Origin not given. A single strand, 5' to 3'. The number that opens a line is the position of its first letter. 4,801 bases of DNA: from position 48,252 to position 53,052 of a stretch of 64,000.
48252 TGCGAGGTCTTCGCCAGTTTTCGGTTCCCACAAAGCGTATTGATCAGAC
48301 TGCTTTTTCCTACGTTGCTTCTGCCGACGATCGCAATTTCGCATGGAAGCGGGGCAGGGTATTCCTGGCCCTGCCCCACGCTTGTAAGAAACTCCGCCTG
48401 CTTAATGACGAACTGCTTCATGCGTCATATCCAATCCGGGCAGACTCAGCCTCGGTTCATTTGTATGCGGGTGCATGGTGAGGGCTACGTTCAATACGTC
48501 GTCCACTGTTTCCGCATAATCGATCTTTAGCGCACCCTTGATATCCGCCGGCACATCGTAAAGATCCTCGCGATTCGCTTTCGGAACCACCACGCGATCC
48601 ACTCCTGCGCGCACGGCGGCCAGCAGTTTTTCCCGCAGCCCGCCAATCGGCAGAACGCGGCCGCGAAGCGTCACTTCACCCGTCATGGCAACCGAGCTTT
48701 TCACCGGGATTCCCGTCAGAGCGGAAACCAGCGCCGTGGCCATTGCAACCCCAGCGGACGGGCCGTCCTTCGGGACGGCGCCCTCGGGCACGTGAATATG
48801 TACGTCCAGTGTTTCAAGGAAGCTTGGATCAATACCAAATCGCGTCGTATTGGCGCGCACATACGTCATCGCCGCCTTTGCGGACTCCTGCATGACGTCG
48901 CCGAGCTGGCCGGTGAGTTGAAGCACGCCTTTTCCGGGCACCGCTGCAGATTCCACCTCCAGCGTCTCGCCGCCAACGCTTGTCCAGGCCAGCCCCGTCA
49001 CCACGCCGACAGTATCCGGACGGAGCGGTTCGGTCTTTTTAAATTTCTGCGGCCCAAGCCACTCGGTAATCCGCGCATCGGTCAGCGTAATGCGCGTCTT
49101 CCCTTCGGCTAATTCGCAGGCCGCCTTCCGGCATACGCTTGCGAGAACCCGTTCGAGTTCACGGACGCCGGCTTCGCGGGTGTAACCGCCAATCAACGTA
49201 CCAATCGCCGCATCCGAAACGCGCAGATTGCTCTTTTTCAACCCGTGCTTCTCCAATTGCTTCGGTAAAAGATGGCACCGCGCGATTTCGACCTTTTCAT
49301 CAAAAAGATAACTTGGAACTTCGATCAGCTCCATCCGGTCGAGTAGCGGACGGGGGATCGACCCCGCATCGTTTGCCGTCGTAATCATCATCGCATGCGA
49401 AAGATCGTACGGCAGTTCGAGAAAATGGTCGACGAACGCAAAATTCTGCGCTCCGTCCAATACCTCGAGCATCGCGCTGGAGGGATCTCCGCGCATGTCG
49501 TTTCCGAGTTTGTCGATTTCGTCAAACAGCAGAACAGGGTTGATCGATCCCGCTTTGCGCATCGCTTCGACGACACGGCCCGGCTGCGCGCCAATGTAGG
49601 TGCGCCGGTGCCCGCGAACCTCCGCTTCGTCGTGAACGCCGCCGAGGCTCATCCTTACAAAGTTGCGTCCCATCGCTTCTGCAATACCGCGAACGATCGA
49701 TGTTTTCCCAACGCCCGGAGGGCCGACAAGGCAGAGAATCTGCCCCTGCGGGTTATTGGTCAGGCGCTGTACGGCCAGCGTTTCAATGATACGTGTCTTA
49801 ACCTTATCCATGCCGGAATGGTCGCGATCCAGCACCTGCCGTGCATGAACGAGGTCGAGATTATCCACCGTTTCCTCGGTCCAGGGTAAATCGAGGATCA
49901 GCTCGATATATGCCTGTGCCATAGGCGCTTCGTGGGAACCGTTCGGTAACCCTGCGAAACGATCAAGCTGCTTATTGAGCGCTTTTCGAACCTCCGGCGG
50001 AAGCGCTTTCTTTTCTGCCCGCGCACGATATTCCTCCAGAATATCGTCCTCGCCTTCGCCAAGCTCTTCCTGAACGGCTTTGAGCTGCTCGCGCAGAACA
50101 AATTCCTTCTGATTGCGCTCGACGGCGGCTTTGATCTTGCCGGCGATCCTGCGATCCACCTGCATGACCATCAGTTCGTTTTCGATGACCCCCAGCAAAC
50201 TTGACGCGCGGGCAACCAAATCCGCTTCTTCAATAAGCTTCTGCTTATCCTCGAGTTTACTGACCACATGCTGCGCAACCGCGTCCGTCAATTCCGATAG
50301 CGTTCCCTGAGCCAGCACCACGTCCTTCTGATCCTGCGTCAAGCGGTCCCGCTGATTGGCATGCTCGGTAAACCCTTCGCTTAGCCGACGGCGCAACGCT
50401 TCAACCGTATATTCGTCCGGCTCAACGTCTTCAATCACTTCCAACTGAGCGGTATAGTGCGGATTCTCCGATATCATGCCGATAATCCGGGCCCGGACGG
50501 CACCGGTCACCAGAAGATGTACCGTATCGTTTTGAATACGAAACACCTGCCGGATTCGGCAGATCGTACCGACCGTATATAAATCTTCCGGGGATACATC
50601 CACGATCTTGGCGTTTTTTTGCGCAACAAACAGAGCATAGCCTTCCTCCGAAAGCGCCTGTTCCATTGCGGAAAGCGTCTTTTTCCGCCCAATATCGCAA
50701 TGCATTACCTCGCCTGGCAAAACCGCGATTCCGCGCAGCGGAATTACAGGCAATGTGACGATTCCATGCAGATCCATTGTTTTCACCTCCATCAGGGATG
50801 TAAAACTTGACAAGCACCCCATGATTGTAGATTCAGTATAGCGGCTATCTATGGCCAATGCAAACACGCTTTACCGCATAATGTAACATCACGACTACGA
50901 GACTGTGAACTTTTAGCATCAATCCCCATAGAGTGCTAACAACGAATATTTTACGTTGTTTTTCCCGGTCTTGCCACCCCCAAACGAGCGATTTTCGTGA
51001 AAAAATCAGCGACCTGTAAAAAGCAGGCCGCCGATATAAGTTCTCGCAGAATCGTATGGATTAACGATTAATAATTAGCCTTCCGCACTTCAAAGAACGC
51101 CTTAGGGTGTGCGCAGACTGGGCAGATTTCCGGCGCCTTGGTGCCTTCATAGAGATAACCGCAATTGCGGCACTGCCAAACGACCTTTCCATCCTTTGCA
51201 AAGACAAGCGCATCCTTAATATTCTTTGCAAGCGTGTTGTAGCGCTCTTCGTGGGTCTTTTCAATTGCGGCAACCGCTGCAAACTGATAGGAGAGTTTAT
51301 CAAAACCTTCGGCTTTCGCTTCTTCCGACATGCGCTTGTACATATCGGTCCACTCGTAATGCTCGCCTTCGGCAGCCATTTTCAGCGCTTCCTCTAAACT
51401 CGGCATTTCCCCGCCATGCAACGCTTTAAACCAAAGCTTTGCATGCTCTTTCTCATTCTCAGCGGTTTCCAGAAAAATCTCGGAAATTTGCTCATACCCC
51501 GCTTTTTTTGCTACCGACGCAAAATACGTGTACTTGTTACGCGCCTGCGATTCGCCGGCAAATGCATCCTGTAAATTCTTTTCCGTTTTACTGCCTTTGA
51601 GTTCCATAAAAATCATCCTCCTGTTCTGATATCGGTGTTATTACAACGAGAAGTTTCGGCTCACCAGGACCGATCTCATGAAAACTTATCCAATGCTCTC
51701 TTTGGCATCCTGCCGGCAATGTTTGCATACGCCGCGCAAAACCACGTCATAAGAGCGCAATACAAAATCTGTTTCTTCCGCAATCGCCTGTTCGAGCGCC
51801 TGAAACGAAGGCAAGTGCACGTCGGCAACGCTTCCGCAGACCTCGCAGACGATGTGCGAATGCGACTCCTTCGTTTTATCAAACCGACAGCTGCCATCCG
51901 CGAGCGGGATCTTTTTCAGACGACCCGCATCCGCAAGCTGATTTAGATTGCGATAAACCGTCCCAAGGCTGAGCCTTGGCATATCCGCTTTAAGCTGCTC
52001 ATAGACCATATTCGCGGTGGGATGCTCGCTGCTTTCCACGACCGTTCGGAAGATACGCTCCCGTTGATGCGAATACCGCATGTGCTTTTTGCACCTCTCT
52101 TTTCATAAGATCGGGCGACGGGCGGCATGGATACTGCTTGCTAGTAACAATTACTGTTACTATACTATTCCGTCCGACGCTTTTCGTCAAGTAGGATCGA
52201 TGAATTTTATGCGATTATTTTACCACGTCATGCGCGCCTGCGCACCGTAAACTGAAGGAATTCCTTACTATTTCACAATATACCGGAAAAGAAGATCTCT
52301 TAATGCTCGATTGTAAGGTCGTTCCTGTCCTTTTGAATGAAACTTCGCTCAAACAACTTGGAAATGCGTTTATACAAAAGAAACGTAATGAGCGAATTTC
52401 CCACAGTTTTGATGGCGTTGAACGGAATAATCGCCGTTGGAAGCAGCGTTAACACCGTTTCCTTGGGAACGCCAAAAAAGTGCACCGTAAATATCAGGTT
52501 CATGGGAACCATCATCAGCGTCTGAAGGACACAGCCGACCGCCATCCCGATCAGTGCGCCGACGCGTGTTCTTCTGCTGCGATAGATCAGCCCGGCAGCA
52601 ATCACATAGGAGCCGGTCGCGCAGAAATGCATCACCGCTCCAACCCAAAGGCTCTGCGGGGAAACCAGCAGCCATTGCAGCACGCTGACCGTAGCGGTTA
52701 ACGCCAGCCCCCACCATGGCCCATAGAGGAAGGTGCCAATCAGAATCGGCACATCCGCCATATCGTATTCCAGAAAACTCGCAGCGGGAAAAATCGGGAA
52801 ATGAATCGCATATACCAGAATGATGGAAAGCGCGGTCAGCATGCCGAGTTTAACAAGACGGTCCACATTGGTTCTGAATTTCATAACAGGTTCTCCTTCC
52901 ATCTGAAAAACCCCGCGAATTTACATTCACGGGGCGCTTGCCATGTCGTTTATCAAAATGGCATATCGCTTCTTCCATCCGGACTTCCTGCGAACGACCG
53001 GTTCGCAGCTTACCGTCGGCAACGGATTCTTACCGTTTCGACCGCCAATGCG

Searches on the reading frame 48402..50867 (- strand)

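Call 7: search_protein_families(library=ncbifam, proteins=[window:48402-50867:-])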
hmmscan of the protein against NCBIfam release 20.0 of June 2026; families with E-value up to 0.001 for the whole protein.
window:48402-50867:- (821 aa): 16 families
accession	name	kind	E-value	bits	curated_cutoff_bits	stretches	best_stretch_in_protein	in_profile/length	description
TIGR00763.1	lon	equivalog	1.7e-258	860.2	608.05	1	40-796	1-795/795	endopeptidase La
NF008053.0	PRK10787.1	equivalog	2e-233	776.9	891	1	37-802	9-777/784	endopeptidase La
TIGR00764.1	lon_rel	equivalog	1.7e-31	109.5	516.6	1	618-799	417-596/608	ATP-dependent protease LonB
TIGR02903.1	spore_lon_C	equivalog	7.2e-31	107.3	678.8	1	558-795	380-614/615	Lon family ATP-dependent protease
TIGR02902.1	spore_lonB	equivalog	5.1e-30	104.6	723.3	1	540-794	273-529/531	ATP-dependent protease LonB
TIGR02653.1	Lon_rel_chp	hypoth_equivalog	5.2e-17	61.4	628.25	1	607-791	485-668/675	protease Lon-related BREX system protein BrxL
TIGR02639.1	ClpA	equivalog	4e-10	38.6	993.15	1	351-473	464-583/734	ATP-dependent Clp protease ATP-binding subunit ClpA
TIGR00416.1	sms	equivalog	2.2e-09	36.6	403.05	1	684-768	353-436/454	DNA repair protein RadA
TIGR03499.1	FlhF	equivalog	4.5e-07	30.2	174.15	1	257-390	82-213/286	flagellar biosynthesis GTPase FlhF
NF003229.0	PRK04195.1-5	equivalog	9.3e-07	27.9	280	1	355-461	24-120/413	replication factor C large subunit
TIGR00635.1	ruvB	equivalog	6.2e-05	22.2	299.05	1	349-404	5-59/305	Holliday junction branch migration DNA helicase RuvB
NF003069.1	PRK03992.1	subfamily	0.00065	18.9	500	1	373-469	165-251/379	proteasome-activating nucleotidase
NF047784.1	MadB_ATPase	equivalog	0.00068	18.9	475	0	375-407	33-65/298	MadB family AAA-type ATPase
TIGR03345.1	VI_ClpV1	equivalog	0.00073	17.9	884.95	0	169-457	431-683/852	type VI secretion system ATPase TssH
NF033606.1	heat_AAA_ClpK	exception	0.00082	17.3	1900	0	325-458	589-731/949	heat shock survival AAA family ATPase ClpK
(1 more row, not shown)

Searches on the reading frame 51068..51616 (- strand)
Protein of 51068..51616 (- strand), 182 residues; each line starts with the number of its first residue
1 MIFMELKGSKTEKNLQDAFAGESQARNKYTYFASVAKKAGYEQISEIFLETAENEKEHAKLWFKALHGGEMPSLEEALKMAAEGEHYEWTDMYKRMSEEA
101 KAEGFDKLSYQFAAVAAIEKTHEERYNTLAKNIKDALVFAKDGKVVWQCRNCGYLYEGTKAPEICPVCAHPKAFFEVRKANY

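Call 7: search_protein_families(library=ncbifam, proteins=[window:51068-51616:-])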
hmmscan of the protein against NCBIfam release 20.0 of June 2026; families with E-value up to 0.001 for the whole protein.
window:51068-51616:- (182 aa): 3 families
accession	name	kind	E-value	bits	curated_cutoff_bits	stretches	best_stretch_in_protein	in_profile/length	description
NF045767.1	RuberyRbr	equivalog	6.6e-73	244.9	200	1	5-182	3-194/194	rubrerythrin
NF045783.1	Nigrythrn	equivalog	2.4e-22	80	340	1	10-176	28-200/202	nigerythrin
NF045720.1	rubredox_RCKP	subfamily_domain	2.4e-05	23.8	45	1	146-174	3-31/34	RCKP-type rubredoxin-like domain-containing protein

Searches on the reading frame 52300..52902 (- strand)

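Call 7: search_protein_families(library=ncbifam, proteins=[window:52300-52902:-])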
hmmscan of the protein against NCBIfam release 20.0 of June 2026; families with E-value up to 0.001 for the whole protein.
window:52300-52902:- (200 aa): 3 families
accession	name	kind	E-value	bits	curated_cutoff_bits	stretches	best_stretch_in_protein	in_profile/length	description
NF046054.1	memb_MPN527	equivalog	7.4e-08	32.7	80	1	15-143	4-143/211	MPN527 family putative ECF transporter permease subunit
NF043064.1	MMSYN1_0877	equivalog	8.2e-08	32.3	170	1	122-184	150-211/212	ECF transporter S component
TIGR04518.1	ECF_S_folT_fam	subfamily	3.7e-05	23.5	60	1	11-149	2-134/163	folate family ECF transporter S component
